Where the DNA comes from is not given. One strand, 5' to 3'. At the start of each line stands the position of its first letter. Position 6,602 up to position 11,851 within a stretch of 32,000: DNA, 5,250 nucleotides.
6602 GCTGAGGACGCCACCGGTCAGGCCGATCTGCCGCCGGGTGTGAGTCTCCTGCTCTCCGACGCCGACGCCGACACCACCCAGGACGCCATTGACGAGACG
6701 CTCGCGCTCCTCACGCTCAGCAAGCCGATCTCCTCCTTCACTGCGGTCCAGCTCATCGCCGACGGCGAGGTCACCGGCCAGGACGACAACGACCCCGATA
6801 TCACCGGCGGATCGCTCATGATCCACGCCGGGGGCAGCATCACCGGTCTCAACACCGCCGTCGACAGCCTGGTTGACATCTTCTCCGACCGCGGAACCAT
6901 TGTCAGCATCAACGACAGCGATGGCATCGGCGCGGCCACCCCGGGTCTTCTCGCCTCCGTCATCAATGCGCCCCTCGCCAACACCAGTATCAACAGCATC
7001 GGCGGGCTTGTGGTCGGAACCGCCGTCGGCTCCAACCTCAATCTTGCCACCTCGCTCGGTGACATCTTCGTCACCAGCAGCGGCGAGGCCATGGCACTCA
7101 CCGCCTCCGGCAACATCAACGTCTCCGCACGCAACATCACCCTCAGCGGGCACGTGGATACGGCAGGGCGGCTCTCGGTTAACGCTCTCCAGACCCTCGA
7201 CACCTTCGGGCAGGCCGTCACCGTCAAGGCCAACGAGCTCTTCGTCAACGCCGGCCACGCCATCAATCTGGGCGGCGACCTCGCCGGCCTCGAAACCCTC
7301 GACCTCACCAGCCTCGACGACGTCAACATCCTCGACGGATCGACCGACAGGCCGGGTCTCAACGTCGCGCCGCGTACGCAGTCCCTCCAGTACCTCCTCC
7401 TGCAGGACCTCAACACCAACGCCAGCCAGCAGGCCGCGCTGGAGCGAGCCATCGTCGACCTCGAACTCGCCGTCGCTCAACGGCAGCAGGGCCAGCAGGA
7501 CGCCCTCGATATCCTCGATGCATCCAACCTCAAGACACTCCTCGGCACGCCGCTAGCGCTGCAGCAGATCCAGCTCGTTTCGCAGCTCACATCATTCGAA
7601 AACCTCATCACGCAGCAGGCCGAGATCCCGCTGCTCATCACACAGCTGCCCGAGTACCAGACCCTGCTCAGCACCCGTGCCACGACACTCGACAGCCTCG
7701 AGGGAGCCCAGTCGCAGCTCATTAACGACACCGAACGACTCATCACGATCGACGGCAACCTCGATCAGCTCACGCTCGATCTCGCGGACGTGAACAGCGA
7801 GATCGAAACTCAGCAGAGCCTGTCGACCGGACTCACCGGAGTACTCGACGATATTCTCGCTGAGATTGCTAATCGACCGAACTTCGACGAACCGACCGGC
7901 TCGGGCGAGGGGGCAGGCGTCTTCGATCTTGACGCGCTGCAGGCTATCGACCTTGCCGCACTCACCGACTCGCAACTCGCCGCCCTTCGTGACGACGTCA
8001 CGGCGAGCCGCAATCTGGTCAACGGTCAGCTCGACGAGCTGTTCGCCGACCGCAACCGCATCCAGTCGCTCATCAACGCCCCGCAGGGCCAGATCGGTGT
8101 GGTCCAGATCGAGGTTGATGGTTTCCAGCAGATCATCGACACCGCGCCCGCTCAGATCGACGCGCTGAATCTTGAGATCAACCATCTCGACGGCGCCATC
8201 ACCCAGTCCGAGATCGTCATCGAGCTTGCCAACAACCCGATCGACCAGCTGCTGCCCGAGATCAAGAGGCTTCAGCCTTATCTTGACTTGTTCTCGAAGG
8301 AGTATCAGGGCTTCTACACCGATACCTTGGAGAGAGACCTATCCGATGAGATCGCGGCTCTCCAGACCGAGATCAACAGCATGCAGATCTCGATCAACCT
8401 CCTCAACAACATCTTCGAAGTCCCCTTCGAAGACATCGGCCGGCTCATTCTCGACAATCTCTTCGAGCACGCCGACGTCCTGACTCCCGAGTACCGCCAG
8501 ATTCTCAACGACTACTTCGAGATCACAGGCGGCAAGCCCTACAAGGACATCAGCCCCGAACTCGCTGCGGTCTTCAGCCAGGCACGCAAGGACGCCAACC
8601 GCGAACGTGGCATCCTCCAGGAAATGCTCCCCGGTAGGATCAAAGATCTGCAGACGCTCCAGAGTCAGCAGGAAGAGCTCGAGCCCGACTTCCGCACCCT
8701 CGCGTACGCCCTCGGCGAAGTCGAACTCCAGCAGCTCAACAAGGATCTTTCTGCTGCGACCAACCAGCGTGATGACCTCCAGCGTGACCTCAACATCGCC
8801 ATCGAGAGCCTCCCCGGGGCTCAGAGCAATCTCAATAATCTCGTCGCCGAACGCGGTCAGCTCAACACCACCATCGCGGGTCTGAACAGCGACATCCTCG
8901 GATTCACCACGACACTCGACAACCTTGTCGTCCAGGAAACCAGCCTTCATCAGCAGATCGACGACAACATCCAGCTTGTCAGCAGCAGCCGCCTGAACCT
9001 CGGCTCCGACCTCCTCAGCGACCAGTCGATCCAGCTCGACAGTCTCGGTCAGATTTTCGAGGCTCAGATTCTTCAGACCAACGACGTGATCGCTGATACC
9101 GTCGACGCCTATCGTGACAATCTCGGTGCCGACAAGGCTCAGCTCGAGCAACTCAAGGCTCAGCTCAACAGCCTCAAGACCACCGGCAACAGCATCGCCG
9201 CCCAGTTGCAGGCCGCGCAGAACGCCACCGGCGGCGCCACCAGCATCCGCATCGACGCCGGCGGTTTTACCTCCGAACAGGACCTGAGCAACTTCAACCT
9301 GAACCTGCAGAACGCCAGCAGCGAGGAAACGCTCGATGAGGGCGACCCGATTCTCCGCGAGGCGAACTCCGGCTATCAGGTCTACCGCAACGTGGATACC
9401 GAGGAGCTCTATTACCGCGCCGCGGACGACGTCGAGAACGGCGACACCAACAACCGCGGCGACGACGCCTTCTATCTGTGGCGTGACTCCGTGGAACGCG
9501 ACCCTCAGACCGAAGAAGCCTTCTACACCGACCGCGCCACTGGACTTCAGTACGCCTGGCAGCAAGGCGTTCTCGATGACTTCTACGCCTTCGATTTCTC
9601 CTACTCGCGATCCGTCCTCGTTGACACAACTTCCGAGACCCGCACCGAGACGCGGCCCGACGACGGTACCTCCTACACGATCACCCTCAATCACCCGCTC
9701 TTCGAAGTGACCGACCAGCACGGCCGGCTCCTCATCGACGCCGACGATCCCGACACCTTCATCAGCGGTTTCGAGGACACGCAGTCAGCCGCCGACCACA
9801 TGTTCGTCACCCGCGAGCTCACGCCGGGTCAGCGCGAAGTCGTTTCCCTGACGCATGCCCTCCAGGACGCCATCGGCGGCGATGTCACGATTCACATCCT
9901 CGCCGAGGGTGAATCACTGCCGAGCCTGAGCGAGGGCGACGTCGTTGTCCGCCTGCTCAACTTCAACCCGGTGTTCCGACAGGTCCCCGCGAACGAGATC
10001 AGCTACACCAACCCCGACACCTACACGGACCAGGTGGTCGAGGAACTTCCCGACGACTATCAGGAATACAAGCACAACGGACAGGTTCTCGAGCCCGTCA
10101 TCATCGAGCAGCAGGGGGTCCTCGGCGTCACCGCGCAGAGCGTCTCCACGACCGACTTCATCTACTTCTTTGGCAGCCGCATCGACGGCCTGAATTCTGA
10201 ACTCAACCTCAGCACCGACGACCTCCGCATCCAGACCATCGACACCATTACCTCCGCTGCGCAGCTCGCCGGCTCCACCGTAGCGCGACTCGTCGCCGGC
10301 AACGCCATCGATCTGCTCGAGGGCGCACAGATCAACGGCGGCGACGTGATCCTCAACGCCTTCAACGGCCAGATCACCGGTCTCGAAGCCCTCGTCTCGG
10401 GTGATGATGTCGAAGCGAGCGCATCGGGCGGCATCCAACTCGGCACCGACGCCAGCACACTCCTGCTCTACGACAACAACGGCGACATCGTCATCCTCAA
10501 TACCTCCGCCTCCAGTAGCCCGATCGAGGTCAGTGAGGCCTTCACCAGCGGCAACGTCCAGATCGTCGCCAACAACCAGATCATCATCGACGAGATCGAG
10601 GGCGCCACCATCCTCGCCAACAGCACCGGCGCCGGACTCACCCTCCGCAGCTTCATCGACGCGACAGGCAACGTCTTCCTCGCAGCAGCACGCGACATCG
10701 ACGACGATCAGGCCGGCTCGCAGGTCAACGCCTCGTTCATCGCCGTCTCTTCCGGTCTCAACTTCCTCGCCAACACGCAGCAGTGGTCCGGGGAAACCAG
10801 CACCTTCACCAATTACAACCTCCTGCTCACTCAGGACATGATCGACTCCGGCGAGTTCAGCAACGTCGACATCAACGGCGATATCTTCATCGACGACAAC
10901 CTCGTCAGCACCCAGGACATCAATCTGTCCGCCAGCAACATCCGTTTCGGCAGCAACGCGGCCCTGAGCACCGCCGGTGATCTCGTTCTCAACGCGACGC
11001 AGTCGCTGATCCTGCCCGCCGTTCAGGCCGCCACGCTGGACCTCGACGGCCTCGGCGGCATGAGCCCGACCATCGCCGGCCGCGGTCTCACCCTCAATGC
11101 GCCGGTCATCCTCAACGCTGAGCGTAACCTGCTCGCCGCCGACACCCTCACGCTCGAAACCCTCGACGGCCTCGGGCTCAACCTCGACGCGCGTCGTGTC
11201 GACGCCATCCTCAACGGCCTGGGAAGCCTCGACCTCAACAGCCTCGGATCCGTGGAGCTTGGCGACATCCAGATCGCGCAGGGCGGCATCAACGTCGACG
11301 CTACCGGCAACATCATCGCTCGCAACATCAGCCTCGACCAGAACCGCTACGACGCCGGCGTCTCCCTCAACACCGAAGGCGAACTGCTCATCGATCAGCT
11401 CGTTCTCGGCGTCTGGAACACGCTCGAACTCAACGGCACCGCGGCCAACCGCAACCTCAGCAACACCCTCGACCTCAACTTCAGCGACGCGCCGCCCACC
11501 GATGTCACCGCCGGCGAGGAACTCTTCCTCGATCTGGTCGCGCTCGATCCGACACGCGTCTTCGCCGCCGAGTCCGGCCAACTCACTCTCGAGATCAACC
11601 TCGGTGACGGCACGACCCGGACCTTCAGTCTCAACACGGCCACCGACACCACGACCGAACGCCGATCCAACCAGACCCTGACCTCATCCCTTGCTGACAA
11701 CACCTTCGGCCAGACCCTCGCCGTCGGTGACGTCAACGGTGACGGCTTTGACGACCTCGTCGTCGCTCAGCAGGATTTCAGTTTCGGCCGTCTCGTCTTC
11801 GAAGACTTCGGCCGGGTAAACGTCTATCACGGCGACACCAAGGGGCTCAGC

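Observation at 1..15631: Giant (>15.6 kb, 5'-truncated) cysteine-free, hyper-acidic mosaic surface protein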

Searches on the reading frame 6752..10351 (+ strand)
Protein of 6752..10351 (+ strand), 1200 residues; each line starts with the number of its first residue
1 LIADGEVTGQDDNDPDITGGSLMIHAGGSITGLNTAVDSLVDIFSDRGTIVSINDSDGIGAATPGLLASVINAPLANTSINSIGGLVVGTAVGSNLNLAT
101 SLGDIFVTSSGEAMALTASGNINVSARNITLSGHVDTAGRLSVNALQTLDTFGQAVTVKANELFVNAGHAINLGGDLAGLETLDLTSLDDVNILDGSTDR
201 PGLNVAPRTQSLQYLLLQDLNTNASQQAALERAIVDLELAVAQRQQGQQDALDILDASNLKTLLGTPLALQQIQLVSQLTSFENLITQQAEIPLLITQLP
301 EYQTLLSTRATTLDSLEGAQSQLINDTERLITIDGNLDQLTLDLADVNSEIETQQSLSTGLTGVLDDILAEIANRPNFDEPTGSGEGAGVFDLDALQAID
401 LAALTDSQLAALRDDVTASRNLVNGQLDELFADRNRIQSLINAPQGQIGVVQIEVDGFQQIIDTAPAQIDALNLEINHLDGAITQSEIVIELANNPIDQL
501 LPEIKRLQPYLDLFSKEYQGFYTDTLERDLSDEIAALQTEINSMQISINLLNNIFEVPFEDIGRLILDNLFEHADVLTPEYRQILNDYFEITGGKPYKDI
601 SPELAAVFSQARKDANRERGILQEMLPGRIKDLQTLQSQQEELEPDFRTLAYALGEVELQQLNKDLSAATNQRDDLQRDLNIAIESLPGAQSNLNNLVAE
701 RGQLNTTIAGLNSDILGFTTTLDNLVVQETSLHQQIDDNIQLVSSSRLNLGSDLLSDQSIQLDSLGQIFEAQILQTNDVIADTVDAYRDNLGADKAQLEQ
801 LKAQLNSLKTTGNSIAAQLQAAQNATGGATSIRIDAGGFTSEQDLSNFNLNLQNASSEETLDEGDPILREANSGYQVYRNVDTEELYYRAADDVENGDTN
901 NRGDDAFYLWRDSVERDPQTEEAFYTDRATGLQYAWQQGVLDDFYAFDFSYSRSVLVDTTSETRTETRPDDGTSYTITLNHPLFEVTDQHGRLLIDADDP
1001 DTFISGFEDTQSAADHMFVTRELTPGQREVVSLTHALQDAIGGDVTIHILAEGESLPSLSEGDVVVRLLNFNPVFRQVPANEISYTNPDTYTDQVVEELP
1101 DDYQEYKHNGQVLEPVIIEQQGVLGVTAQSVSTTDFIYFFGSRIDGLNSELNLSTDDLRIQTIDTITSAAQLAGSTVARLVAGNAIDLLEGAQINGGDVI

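Call 83: predict_structure(alignment_id=A2)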
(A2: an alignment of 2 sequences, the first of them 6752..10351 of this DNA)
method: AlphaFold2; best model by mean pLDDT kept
length: 1200 residues; sequences in the alignment: 2
mean_pLDDT: 38.7   pTM: 0.28
mean pLDDT of the five models: 38.7, 31.4, 30.0, 28.6, 28.5
residues with pLDDT >= 90: 0; 70-90: 8; 50-70: 125; < 50: 1067
segments of 3 or more residues with pLDDT < 50: 1-52, 54-75, 83-85, 101-104, 110-113, 152-155, 188-190, 194-529, 534-547, 549-611, 643-726, 732-734, 736-791, 793-795, 801-1200
pLDDT, mean of each block of 10 residues (from residue 1): 37 41 41 40 43 42 34 52 52 61 51 59 65 66 63 52 61 58 55 48 37 32 35 41 37 36 33 31 29 30 32 34 31 30 30 30 35 32 33 34 36 37 36 36 33 30 32 32 31 37 41 40 45 48 48 46 43 40 45 43 44 52 52 52 45 33 32 34 34 40 42 45 48 49 44 42 39 44 47 50 46 41 34 30 37 35 44 43 44 41 36 30 30 26 24 27 32 30 30 36 36 33 33 36 39 35 38 27 27 30 33 27 27 28 26 26 29 30 30 24
secondary structure, 60 per line:
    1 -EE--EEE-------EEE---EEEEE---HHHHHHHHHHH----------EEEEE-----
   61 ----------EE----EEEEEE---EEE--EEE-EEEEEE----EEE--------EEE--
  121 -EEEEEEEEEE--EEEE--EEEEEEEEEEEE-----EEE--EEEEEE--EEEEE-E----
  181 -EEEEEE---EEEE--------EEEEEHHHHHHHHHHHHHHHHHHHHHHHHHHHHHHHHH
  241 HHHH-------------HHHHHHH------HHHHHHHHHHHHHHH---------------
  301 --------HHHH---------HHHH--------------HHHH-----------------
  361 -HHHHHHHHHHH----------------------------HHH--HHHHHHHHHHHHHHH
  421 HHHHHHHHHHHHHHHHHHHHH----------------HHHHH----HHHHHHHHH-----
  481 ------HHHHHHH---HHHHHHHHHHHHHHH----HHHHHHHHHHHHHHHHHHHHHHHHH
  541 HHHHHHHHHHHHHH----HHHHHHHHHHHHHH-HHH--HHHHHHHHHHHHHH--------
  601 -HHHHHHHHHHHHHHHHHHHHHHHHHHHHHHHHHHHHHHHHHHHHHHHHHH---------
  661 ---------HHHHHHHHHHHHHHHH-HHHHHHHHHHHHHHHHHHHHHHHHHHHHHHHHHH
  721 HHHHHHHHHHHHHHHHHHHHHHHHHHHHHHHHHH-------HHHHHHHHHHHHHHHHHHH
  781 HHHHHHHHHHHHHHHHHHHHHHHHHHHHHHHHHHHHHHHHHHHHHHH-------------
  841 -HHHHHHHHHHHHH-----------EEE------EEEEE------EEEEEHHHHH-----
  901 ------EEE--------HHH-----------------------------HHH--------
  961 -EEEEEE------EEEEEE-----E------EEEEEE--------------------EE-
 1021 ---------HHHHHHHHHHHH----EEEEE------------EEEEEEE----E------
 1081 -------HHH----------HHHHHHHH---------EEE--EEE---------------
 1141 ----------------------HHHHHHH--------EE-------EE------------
elements in order (helices of 4 or more, strands of 3 or more residues): E6-8 E16-18 E22-26 H30-40 E51-55 E77-82 E86-88 E91-93 E95-100 E105-107 E116-118 E122-131 E134-137 E140-151 E157-159 E162-167 E170-174 E182-187 E191-194 E203-207 H208-244 H258-264 H271-285 H309-312 H322-325 H340-343 H362-372 H406-441 H458-462 H467-475 H487-493 H497-511 H516-554 H559-572 H579-592 H602-651 H670-685 H687-754 H762-827 H842-854 E866-868 E875-879 E886-890 H891-895 E907-909 E962-967 E974-979 E992-997 H1030-1041 E1046-1050 E1063-1069 H1101-1108 E1118-1120 E1123-1125 H1163-1169

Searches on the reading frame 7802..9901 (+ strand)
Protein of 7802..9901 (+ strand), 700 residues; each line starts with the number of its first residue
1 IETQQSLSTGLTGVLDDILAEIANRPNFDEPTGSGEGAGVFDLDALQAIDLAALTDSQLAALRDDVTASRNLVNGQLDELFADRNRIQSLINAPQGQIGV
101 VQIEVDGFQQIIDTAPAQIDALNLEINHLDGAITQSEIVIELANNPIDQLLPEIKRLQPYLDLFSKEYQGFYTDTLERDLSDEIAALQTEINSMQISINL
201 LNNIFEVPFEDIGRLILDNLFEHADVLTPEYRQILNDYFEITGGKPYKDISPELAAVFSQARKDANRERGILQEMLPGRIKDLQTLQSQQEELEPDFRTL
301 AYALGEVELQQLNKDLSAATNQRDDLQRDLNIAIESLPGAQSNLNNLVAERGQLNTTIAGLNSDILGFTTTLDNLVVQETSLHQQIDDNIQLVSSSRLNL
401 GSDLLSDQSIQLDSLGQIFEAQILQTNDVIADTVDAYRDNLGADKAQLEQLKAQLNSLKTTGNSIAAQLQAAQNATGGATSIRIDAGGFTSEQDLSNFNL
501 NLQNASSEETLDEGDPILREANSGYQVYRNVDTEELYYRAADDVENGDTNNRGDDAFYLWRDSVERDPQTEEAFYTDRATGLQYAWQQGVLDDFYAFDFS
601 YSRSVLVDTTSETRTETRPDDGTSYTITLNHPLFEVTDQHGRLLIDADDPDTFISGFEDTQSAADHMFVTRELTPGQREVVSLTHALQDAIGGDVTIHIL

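Call 9: search_protein_families(library=pfam, proteins=[window:7802-9901:+], max_evalue=5)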
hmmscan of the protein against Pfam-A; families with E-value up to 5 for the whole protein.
window:7802-9901:+ (700 aa): 12 families
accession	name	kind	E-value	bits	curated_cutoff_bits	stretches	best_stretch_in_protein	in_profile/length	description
PF16515.11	HIP1_clath_bdg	-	7.7e-05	23.5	28.8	2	281-363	13-94/99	Clathrin-binding domain of Huntingtin-interacting protein 1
PF16888.10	YwqH-like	-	0.0059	17.3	33.7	1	173-203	86-116/123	YwqH-like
PF05837.17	CENP-H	-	0.13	12.5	29.9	1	311-388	79-158/202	Centromere protein H (CENP-H)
PF22629.2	ACT_AHAS_ss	-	0.18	12.4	27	1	79-122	17-62/67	AHAS small subunit-like ACT domain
PF00038.26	Filament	-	0.26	11.3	40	1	288-387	35-127/313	Intermediate filament protein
PF10186.14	ATG14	-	0.26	10.8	33.2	1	362-475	18-126/347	Vacuolar sorting 38 and autophagy-related subunit 14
PF06005.17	ZapB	-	0.64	11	31.5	0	445-474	24-53/71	Cell division protein ZapB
PF16326.10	ABC_tran_CTD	-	0.65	10.7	32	0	109-138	7-36/69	ABC transporter C-terminal domain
PF07926.17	TPR_MLP1_2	-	0.77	10.2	36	1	445-475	56-86/129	TPR/MLP1/MLP2-like protein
PF11932.13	DUF3450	-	2.3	7.9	32.6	0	73-197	14-141/241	Protein of unknown function (DUF3450)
PF06419.17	COG6_N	-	3.2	8.4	27.4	1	444-476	38-70/114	Conserved oligomeric complex COG6, N-terminal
PF13600.11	DUF4140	-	4.6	8.2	27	1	404-470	33-96/98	N-terminal domain of unknown function (DUF4140)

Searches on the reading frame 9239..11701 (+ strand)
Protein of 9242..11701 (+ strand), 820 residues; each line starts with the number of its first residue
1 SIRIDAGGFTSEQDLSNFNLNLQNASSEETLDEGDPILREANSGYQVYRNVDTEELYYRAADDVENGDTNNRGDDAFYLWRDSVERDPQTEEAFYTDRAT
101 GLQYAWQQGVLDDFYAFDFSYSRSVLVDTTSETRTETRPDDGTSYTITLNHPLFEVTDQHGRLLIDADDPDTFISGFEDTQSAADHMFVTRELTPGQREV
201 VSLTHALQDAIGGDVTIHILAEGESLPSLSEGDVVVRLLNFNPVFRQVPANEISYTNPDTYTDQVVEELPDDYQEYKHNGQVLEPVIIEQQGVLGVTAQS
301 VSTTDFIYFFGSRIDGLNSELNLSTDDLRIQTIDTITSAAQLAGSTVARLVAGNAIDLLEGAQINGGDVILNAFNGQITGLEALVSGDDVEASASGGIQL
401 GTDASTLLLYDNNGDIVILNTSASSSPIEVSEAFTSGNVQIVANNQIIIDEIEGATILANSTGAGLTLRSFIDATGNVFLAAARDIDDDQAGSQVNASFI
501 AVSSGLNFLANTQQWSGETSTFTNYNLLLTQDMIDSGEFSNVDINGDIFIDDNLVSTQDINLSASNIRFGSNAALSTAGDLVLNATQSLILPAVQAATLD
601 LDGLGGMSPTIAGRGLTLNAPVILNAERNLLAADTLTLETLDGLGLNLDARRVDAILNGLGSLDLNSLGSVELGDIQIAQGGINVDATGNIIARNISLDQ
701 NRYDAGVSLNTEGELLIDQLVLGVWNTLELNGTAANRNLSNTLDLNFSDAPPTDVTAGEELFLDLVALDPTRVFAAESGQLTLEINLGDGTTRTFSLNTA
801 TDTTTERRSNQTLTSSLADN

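Call 9: search_protein_families(library=pfam, proteins=[window:9362-11461:+], max_evalue=5)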
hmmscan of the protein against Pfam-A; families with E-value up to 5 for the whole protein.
window:9362-11461:+ (700 aa): 0 families

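Call 29: search_solved_structures(query=window:9242-11701:+, max_evalue=1)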
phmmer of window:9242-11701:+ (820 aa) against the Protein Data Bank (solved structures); distinct sequences matched with E-value up to 1: 1.
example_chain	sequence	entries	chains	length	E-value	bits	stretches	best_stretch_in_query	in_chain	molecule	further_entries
4q3l_A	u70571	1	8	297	0.48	11.9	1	480-578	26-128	MGS-M2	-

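Call 73: find_related_loci(query=A3, collection=metagenome_contigs, flank=10000)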
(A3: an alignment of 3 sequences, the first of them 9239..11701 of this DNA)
Query A3 (821 aa) in metagenome_contigs; peptide patterns used: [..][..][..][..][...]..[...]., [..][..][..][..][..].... (x = any residue, [..] = any of these).
298 stretches matched a pattern; 2 encode a relative of the query (tblastn E <= 1e-3); 2 distinct loci.
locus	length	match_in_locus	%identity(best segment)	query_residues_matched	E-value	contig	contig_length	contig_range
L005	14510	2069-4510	26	1-792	1e-45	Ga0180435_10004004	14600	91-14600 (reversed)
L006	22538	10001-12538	24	1-810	1e-37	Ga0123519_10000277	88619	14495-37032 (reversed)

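Call 78: search_protein_families(library=pfam, proteins=[L005:8479-9198:+, L005:5000-8164:+, L006:12500-15994:+], max_evalue=0.1)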
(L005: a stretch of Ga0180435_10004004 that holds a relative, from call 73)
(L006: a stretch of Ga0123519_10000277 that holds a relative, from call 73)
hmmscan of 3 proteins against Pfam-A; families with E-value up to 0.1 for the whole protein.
L005:8479-9198:+ (239 aa): 1 family
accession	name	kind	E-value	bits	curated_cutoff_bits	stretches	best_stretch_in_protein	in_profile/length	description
PF00404.24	Dockerin_1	-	0.00085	19.9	22.9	0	212-234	1-23/57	Dockerin type I domain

L005:5000-8164:+ (1055 aa): 8 families
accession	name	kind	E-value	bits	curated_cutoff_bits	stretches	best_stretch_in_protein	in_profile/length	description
PF17963.7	Big_9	-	1.7e-32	112.6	23.6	3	465-563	1-89/89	Bacterial Ig domain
PF17892.7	Cadherin_5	-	2.2e-26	92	26.5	2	363-461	5-97/98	Cadherin-like domain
PF17803.7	Cadherin_4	-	1.6e-25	89.8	25.1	2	455-525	1-71/71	Bacterial cadherin-like domain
PF01839.29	FG-GAP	-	8.8e-21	73.8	22.1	5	152-185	4-37/37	FG-GAP repeat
PF13517.12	FG-GAP_3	-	8.2e-10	39.6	26.9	3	94-168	1-61/61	FG-GAP-like repeat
PF00801.26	PKD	-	3.5e-07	30.6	23.5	1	729-796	6-70/80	PKD domain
PF18911.6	PKD_4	-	5.1e-06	26.9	27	1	720-794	1-71/85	PKD domain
PF22352.2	K319L-like_PKD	-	0.047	14.1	27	0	544-564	64-84/84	K319L-like, PKD domain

L006:12500-15994:+ (1165 aa): 8 families
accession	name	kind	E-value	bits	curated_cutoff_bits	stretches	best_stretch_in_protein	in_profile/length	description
PF01839.29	FG-GAP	-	3.7e-44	148.4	22.1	6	303-340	2-37/37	FG-GAP repeat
PF00353.25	HemolysinCabind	-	3.4e-43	145.6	23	6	950-985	1-36/36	RTX calcium-binding nonapeptide repeat (4 copies)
PF17963.7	Big_9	-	4.1e-42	143.4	23.6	3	622-711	1-87/89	Bacterial Ig domain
PF17892.7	Cadherin_5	-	2.4e-33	114.3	26.5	2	621-715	1-98/98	Cadherin-like domain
PF17803.7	Cadherin_4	-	2.5e-33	114.8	25.1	3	613-682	2-71/71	Bacterial cadherin-like domain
PF13517.12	FG-GAP_3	-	6.7e-23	81.5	26.9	5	252-321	1-61/61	FG-GAP-like repeat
PF05345.18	He_PIG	-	9.7e-09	36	24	1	721-802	2-95/96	Putative Ig domain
PF18911.6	PKD_4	-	0.054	14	27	0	718-800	1-81/85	PKD domain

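Call 95: search_solved_structures(query=A3, max_evalue=1)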
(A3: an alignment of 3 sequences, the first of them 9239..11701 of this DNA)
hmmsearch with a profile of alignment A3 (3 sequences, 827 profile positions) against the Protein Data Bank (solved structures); distinct sequences matched with E-value up to 1: 1.
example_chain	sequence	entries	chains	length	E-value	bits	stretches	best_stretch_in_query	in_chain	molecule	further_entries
3ljy_A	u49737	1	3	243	0.031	15.6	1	387-488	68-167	putative adhesin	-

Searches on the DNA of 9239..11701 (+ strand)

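Call 82: search_rna_families(source=L006, start=15900, end=22538)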
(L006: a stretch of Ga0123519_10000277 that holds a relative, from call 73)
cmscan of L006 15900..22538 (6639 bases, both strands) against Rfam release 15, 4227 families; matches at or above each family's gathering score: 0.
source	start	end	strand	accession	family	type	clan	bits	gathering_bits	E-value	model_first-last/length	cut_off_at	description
